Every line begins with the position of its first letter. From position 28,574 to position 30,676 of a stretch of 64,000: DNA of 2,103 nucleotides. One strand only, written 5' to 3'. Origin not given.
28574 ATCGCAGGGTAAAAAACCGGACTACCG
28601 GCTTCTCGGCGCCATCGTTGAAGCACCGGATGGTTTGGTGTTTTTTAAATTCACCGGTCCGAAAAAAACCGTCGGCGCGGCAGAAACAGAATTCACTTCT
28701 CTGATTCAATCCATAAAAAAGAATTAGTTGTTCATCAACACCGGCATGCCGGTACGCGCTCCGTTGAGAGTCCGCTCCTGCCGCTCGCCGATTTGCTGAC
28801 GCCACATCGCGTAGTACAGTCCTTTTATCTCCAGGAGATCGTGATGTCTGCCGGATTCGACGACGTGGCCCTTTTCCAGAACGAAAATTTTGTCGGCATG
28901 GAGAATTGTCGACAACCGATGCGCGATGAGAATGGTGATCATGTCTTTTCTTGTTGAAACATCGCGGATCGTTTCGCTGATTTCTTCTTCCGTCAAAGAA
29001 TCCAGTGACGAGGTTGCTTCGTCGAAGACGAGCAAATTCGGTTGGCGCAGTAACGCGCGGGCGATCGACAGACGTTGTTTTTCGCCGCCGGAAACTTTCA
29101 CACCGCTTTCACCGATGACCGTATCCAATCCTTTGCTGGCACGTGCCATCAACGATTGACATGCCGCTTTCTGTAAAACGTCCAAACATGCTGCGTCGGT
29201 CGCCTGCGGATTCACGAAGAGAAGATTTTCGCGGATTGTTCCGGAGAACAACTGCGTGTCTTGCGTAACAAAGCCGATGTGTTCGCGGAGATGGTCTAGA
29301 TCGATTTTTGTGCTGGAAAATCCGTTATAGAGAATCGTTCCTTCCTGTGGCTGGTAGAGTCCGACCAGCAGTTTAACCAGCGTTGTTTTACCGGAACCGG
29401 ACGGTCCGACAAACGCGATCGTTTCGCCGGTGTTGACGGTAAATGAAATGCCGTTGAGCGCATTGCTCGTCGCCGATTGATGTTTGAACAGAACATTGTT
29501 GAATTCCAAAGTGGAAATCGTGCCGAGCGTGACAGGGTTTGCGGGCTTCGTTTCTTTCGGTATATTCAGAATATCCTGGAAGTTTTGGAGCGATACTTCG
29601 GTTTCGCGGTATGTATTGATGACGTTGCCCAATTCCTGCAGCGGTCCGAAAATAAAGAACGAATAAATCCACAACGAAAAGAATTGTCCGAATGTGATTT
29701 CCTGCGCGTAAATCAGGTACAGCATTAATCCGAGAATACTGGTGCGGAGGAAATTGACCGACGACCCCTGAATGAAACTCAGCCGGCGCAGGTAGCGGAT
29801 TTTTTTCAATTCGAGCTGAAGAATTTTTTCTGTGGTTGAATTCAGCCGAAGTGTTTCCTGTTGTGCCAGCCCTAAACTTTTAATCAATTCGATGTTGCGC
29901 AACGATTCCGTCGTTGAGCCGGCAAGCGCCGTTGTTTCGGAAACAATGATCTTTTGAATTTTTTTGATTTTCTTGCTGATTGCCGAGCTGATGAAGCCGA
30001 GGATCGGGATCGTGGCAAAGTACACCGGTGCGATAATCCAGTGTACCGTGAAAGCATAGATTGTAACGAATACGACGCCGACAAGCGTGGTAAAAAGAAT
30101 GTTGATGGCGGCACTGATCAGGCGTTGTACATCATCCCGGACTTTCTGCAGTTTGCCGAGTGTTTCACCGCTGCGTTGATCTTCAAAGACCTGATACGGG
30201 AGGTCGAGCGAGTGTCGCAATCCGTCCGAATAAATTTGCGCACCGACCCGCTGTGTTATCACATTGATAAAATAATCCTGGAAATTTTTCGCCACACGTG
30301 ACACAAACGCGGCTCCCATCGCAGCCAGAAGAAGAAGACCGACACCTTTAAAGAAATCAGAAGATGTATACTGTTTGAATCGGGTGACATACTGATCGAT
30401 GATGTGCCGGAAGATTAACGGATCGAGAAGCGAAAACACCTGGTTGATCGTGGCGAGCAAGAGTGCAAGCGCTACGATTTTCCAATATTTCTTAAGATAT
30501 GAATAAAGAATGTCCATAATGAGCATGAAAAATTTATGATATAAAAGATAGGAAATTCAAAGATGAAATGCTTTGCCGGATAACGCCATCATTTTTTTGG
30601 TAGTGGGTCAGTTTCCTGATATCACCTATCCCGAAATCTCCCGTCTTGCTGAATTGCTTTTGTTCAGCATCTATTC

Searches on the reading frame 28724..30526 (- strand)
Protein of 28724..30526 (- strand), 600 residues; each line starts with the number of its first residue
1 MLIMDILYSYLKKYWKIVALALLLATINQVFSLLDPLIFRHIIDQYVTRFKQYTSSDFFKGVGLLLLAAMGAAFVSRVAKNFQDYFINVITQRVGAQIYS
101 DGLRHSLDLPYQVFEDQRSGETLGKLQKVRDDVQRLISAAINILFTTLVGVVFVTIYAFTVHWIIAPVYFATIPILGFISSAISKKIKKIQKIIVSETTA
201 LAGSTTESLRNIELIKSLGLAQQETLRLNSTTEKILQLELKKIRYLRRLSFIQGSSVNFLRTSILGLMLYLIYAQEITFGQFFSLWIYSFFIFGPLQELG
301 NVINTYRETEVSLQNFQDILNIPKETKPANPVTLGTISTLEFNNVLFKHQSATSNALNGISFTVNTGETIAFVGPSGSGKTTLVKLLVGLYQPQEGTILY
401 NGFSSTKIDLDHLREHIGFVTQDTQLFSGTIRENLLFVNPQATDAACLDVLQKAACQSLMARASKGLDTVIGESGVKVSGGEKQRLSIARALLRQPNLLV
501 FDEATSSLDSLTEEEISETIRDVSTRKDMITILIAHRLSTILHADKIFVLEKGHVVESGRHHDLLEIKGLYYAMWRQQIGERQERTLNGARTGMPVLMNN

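Call 98: search_protein_families(library=pfam, proteins=[window:28724-30526:-], max_evalue=0.001)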
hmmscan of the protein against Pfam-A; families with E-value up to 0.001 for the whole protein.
window:28724-30526:- (600 aa): 7 families
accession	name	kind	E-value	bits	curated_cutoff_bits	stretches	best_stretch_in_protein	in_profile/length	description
PF00005.33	ABC_tran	-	4e-36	125.1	25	1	357-506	1-137/137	ABC transporter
PF00664.28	ABC_membrane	-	2.8e-32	112.9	28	1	19-296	2-274/274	ABC transporter transmembrane region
PF13401.12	AAA_22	-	2.4e-06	28.3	27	1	369-536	7-123/130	AAA domain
PF13604.12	AAA_30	-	6.6e-05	23.2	27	1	369-505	20-98/191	AAA domain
PF02463.25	SMC_N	-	0.00013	21.9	40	0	394-550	107-211/220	RecF/RecN/SMC N terminal domain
PF02492.25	cobW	-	0.00072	19.6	20.7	0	370-416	3-50/180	CobW/HypB/UreG, nucleotide-binding domain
PF03193.22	RsgA_GTPase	-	0.00088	19.6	30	0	348-390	88-129/174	RsgA GTPase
